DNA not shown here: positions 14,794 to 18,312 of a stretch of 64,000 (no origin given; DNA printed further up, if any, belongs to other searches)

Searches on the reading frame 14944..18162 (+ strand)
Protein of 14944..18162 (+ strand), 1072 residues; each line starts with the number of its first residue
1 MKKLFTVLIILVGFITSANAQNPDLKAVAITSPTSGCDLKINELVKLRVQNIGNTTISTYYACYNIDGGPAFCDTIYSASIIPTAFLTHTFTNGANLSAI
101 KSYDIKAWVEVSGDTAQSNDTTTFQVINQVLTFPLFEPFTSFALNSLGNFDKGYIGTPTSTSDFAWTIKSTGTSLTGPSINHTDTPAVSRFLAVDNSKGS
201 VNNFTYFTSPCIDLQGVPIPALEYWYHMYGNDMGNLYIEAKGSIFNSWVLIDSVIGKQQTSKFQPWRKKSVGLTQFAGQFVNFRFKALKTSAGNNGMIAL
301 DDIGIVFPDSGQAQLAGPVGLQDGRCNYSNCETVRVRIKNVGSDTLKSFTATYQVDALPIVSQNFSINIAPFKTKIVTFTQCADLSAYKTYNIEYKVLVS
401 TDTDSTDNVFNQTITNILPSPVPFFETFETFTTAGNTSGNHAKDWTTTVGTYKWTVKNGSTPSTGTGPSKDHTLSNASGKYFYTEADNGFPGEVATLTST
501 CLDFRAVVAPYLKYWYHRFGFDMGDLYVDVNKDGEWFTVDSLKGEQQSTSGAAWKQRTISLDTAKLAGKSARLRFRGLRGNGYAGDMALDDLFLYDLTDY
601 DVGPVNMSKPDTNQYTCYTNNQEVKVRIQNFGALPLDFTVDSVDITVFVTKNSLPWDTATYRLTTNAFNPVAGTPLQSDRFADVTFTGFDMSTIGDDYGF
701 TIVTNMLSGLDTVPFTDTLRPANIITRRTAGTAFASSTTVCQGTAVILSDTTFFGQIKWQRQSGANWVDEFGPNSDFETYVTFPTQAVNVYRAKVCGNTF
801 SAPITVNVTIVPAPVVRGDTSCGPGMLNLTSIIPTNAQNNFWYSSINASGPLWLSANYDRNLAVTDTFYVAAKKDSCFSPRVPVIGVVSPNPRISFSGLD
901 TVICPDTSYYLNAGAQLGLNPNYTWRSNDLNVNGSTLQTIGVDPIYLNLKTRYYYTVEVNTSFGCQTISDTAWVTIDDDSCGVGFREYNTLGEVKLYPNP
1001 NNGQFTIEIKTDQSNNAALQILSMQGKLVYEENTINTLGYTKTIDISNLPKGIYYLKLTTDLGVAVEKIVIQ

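Call 15: search_protein_families(library=pfam, proteins=[window:14944-18162:+], max_evalue=0.001)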
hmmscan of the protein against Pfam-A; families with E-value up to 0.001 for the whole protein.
window:14944-18162:+ (1072 aa): 4 families
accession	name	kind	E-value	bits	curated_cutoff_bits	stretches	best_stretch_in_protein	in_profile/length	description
PF00629.30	MAM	-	1.5e-30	106.6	26.4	2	448-594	16-152/158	MAM domain, meprin/A5/mu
PF18962.6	Por_Secre_tail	-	1.5e-17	64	27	1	996-1071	1-75/75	Secretion system C-terminal sorting domain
PF11589.14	DUF3244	-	9.7e-06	25.9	25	1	1011-1064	36-89/96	Domain of unknown function (DUF3244)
PF19081.6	Ig_7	-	0.00031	21.4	27.3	1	813-890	3-84/84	Ig-like domain CHU_C associated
